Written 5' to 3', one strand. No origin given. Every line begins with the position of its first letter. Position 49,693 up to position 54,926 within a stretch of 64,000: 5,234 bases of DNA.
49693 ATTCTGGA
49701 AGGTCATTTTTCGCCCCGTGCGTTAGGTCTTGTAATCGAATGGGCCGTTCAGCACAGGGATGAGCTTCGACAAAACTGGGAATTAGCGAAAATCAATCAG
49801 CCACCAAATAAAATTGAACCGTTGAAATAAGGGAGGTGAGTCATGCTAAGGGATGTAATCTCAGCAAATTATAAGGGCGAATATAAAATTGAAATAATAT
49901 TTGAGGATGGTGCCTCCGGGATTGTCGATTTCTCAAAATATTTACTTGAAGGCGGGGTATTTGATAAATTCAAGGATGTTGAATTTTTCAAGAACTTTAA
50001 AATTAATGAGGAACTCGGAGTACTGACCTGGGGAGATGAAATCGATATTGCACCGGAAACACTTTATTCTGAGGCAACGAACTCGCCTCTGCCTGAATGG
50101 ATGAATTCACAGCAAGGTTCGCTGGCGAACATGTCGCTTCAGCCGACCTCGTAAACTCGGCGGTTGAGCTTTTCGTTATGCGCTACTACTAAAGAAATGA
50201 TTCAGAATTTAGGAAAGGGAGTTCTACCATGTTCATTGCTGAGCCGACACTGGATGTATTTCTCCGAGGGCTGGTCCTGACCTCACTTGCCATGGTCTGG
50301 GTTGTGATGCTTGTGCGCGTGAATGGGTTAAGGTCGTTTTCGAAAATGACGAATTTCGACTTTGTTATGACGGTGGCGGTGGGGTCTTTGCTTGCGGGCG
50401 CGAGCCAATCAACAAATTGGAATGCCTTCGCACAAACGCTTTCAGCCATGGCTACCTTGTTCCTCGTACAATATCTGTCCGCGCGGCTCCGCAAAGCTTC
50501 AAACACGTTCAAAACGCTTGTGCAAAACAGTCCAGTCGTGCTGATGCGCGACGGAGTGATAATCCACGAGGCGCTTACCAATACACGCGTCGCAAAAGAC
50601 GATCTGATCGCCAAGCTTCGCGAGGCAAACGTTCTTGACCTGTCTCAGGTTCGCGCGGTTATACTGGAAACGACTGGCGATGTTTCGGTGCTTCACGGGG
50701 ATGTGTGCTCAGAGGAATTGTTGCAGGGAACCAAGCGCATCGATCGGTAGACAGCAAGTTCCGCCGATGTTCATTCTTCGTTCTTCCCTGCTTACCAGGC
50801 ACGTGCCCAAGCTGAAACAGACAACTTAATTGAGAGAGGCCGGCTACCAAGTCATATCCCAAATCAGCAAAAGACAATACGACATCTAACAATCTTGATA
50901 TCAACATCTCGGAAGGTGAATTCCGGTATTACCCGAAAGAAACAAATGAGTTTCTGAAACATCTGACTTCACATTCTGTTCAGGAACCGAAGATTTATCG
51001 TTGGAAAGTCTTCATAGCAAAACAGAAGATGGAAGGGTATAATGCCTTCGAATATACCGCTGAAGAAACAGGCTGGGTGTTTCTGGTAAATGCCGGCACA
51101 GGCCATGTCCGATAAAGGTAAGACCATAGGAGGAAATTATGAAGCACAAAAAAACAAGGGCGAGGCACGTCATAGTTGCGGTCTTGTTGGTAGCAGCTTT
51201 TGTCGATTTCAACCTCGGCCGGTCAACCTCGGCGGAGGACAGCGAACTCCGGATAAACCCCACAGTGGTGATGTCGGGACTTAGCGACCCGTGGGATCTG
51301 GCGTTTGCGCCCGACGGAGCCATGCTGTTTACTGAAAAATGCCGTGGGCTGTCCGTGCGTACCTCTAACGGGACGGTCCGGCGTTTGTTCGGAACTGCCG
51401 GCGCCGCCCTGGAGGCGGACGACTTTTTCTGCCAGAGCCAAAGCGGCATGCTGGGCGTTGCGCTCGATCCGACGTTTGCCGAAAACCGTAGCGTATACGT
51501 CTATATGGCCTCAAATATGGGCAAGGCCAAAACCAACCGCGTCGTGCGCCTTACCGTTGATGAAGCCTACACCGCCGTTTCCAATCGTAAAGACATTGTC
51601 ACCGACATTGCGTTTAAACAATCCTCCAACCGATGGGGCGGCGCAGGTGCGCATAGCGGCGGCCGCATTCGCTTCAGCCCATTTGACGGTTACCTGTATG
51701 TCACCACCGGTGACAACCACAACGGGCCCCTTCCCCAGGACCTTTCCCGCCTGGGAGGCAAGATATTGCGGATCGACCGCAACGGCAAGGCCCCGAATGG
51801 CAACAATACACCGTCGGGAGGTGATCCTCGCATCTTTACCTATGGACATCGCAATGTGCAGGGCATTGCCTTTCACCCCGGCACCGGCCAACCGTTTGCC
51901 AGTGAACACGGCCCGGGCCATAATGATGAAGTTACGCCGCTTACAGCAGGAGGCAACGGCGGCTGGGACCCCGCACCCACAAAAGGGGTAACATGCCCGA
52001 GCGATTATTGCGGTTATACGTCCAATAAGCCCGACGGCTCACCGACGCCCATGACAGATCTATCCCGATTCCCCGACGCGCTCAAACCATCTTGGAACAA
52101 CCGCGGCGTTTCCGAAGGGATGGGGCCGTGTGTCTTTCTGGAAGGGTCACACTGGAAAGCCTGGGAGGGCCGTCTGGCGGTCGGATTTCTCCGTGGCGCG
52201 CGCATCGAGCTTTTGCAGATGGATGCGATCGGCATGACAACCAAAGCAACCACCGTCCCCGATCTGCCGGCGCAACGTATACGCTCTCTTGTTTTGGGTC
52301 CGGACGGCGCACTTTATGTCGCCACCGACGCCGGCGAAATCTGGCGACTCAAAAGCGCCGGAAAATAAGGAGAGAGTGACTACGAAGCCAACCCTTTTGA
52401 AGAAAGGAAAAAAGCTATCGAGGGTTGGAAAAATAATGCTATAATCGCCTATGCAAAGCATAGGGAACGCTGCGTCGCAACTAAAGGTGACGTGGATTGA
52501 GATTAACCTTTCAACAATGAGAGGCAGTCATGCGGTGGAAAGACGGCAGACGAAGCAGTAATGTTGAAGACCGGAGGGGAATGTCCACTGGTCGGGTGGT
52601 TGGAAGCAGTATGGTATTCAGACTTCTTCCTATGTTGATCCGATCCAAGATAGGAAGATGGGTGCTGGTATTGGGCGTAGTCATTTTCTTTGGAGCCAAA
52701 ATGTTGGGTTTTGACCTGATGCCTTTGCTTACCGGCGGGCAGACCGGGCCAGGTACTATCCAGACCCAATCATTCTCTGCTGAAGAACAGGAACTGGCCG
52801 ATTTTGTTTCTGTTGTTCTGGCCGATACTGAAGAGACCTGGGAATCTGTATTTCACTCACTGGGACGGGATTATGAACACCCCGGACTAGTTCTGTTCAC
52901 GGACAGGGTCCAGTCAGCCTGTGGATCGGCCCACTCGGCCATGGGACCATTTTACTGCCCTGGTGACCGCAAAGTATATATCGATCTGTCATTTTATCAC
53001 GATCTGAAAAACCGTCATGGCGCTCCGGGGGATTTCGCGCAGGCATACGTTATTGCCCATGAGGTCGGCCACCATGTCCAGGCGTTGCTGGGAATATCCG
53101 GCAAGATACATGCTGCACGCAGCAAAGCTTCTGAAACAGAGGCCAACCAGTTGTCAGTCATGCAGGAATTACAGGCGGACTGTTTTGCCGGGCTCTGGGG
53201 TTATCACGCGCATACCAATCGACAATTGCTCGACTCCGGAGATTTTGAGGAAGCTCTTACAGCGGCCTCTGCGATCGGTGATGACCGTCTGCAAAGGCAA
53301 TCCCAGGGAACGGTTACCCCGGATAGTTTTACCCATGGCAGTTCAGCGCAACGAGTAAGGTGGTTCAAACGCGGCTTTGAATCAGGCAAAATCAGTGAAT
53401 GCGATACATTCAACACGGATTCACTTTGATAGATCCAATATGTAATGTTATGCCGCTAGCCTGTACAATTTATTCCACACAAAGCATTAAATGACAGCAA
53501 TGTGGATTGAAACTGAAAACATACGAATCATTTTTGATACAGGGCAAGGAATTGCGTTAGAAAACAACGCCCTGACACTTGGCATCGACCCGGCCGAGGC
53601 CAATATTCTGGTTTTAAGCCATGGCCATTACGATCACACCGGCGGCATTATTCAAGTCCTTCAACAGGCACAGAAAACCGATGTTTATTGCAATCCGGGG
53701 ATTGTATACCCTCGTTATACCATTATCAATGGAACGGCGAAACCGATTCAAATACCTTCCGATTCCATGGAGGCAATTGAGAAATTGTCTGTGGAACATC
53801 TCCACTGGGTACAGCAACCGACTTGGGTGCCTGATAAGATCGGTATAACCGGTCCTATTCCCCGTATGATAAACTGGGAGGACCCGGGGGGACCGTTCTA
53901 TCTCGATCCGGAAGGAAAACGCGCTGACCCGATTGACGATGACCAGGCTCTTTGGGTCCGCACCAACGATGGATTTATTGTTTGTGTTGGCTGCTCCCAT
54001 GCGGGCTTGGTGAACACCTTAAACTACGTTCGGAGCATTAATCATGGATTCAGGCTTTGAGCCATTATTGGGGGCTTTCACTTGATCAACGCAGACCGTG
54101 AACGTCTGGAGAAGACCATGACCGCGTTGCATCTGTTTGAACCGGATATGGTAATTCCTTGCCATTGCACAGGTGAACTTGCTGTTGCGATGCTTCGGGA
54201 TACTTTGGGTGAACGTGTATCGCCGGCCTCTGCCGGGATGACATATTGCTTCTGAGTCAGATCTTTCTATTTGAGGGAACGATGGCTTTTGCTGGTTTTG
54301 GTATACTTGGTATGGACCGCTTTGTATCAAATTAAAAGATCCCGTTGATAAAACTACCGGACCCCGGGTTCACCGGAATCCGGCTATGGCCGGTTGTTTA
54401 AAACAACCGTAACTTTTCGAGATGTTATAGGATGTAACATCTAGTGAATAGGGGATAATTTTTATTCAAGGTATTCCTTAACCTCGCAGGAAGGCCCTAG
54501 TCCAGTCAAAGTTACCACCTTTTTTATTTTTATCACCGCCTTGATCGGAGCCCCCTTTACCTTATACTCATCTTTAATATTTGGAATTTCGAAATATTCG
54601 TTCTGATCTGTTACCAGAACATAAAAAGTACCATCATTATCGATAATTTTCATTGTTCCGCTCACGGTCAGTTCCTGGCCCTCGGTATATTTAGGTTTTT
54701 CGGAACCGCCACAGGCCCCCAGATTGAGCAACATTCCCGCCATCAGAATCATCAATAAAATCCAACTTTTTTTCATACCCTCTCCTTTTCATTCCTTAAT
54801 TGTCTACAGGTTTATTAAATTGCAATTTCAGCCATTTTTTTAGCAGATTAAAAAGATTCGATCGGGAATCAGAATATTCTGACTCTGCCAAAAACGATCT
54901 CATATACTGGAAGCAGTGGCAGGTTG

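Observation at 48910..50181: Two attC-like sites framing a DUF4160/DUF2442 cassette: an integron cassette cluster without a visible integrase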

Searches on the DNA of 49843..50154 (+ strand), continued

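Call 99: search_with_rna_model(model_id=R1, sources=[L172, L173], max_evalue=1)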
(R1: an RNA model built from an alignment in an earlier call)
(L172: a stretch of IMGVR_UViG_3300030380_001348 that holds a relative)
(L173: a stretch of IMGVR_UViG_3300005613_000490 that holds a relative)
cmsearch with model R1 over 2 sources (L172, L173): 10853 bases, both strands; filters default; matches with E-value up to 1: 0.
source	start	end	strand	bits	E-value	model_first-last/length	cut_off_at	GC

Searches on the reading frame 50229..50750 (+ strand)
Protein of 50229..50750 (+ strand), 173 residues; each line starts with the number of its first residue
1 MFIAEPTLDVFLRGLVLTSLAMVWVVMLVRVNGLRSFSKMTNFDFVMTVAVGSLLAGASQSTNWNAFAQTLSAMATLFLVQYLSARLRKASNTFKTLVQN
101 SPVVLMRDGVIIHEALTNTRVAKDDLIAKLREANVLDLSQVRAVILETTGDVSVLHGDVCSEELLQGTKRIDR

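Call 8: search_protein_families(library=pfam, proteins=[window:50229-50750:+], max_evalue=0.01)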
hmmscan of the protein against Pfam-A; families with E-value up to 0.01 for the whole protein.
window:50229-50750:+ (173 aa): 2 families
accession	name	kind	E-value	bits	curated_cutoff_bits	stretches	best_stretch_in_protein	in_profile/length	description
PF04239.17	DUF421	-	2e-14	53.6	23.6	1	91-156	3-68/129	YetF C-terminal domain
PF20730.2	YetF_N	-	0.00012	22.3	26.5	1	20-61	10-51/76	YetF N-terminal transmembrane domain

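Call 18: find_encoding_contigs(protein=window:50229-50750:+, flank=10000, max_places=10)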
Protein window:50229-50750:+ (173 aa): no gene with exactly this product is on record in the collection.

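Call 37: search_protein_families(library=ncbifam, proteins=[window:50229-50750:+], max_evalue=0.001)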
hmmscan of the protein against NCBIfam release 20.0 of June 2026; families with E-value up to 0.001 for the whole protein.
window:50229-50750:+ (173 aa): 0 families

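Call 55: find_homologous_proteins(query=window:50229-50750:+, max_evalue=1e-10)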
Query window:50229-50750:+ (173 aa): 3408 proteins with E <= 1e-10 among 3539 candidates; the best 120 are listed.
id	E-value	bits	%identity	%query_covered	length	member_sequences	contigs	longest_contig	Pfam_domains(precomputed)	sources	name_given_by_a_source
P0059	3.6e-102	356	100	100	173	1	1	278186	PF04239.18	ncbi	-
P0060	8.0e-95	333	92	100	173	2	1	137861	PF04239.18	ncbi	-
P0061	1.0e-94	332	92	100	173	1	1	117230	PF04239.18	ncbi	-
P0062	1.6e-94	332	92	100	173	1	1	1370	PF04239.18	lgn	-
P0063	1.2e-93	329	92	100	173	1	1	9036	PF04239.18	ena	-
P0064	2.0e-93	328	91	100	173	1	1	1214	PF04239.18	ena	-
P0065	2.2e-93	328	91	100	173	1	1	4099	PF04239.18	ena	-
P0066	1.9e-92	325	91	100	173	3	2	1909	PF20730.3,PF04239.18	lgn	-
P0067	3.9e-91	321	90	100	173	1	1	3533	PF04239.18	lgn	-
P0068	6.4e-90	317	89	100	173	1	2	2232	PF04239.18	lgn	-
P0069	2.4e-89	315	87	100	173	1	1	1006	PF04239.18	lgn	-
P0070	1.4e-88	312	88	100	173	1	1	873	PF04239.18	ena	-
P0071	3.8e-88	311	88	100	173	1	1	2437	PF04239.18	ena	-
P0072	4.9e-88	311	89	98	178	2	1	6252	PF04239.18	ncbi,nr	ncbi:MAG: DUF421 domain-containing protein [Thioalkalivibrio sp.]|nr:DUF421 domain-containing protei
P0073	6.0e-88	310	88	100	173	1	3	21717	PF04239.18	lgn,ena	-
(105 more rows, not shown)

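Call 56: find_encoding_contigs(protein=P0059, flank=10000, max_places=4)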
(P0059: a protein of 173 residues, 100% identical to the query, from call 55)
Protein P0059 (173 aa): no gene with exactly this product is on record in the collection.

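Call 57: find_encoding_contigs(protein=P0060, flank=10000, max_places=4)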
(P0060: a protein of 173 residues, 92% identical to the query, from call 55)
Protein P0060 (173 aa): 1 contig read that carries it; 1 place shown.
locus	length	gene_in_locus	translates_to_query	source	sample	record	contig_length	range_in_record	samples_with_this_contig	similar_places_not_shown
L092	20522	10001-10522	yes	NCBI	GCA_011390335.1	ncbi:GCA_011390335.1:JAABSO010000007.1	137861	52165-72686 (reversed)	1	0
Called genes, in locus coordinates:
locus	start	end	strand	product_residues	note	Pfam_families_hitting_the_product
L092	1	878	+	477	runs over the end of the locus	PF13353:Fer4_12 (weak), PF04055:Radical_SAM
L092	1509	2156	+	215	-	PF00989:PAS (weak), PF08448:PAS_4 (weak), PF13426:PAS_9 (weak)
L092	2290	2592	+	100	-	PF01909:NTP_transf_2, PF18765:Polbeta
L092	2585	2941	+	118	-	PF01934:HepT-like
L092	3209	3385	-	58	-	-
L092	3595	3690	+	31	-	-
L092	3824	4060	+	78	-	-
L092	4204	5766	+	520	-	PF00171:Aldedh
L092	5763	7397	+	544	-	PF00171:Aldedh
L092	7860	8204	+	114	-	PF05534:HicB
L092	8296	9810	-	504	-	PF00171:Aldedh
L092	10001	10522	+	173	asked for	PF04239:DUF421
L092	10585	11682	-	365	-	-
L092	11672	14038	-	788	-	PF04851:ResIII, PF00176:SNF2-rel_dom, PF00270:DEAD (weak), PF00271:Helicase_C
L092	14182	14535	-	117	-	-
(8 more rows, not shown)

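Call 60: find_encoding_contigs(protein=P0061, flank=10000, max_places=4)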
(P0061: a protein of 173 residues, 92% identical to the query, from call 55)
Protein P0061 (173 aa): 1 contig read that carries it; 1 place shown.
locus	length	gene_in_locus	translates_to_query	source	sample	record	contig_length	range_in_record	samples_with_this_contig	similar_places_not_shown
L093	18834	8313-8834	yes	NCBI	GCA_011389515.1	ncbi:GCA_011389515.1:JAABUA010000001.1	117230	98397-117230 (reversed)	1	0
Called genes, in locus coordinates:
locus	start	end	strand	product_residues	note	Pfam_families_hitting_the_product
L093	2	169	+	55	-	?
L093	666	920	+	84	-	-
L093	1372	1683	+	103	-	PF04313:HSDR_N (faint)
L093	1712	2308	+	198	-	PF01339:CheB_methylest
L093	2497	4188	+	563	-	PF16927:HisKA_7TM, PF00989:PAS, PF08448:PAS_4, PF12860:PAS_7 (weak), PF13188:PAS_8 (weak), PF07730:HisKA_3, PF02518:HATPase_c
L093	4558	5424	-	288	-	PF01040:UbiA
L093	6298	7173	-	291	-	PF04055:Radical_SAM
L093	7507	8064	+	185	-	PF03713:DUF305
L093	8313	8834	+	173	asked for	PF04239:DUF421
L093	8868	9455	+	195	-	PF04239:DUF421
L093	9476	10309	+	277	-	PF00520:Ion_trans, PF07885:Ion_trans_2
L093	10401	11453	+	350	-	PF01594:AI-2E_transport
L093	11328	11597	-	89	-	-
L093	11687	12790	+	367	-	PF03372:Exo_endo_phos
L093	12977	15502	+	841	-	PF13298:LigD_N, PF01068:DNA_ligase_A_M, PF04679:DNA_ligase_A_C, PF21686:LigD_Prim-Pol, PF01896:DNA_primase_S (weak)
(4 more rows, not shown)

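Call 63: list_cluster_members(proteins=[P0059, P0060, P0061])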
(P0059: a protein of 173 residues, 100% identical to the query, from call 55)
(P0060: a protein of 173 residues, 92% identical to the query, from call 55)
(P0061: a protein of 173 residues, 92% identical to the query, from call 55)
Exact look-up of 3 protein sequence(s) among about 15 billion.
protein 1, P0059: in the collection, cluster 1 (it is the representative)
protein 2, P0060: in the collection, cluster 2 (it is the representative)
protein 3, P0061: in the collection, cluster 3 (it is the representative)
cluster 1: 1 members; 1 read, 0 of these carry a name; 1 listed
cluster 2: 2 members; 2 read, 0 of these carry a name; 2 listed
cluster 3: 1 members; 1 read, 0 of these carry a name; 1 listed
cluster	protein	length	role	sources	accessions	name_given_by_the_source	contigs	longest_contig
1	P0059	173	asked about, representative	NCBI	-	-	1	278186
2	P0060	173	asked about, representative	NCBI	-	-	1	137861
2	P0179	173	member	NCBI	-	-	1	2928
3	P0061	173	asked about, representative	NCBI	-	-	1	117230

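Call 75: search_protein_families(library=padloc, proteins=[window:50229-50750:+], max_evalue=0.01)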
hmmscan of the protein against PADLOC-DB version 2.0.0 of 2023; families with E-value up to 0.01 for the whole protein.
window:50229-50750:+ (173 aa): 0 families

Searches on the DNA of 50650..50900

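Call 53: search_with_rna_model(model_id=R1, source=window, start=50650, end=50900, filters=off, max_evalue=10, show_alignments=2)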
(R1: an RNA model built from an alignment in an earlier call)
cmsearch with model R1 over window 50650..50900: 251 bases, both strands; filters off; matches with E-value up to 10: 4.
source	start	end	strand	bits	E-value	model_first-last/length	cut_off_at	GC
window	50725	50786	+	10.6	0.011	1-65/65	no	0.52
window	50665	50688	-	5.7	0.27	1-65/65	no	0.54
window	50789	50809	+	1.8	3.4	1-65/65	no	0.62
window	50805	50835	-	0.3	9.4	1-65/65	no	0.42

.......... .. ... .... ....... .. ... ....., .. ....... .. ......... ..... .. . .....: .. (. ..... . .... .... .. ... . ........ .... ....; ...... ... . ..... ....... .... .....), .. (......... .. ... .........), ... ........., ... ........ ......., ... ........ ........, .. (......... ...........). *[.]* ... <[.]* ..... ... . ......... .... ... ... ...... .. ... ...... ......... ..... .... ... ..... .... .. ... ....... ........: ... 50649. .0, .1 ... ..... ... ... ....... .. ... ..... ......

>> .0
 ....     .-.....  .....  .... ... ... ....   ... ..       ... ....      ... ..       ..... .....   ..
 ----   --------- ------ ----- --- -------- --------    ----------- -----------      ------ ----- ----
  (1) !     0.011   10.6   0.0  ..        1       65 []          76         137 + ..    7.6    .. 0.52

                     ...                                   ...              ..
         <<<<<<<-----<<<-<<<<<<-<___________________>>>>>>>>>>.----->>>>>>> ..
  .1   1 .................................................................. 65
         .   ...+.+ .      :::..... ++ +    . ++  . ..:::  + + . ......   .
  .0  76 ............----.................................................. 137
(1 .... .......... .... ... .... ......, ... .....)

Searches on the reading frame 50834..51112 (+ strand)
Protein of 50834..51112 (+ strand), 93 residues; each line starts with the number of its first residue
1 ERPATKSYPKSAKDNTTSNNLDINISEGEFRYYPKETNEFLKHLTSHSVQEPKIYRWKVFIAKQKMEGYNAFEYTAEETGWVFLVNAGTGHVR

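Call 74: search_protein_families(library=pfam, proteins=[window:50834-51112:+], max_evalue=1)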
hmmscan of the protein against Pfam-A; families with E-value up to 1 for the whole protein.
seq(93 aa): 0 families

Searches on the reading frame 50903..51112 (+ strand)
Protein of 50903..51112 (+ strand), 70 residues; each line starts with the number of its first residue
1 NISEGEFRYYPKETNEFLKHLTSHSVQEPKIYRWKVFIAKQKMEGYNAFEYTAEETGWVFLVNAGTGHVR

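Call 80: find_related_loci(query=window:50903-51112:+, collection=metagenome_contigs, flank=4000)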
Query seq(70 aa) (70 aa) in metagenome_contigs; peptide patterns used: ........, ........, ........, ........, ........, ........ (x = any residue, [..] = any of these).
314 stretches matched a pattern, but none encodes a relative of the query by tblastn (E <= 1e-3).

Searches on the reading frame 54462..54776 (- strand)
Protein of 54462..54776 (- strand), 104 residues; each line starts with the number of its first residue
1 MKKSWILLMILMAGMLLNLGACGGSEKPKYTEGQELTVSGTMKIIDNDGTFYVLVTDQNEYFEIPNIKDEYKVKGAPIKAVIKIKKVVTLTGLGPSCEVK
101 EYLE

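Call 8: search_protein_families(library=pfam, proteins=[window:54462-54776:-], max_evalue=0.01)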
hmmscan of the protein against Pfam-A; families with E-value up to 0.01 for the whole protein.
window:54462-54776:- (104 aa): 1 family
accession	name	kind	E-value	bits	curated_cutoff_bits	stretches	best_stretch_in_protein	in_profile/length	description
PF14869.12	DUF4488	-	0.004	17.5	27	1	32-74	18-60/123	Domain of unknown function (DUF4488)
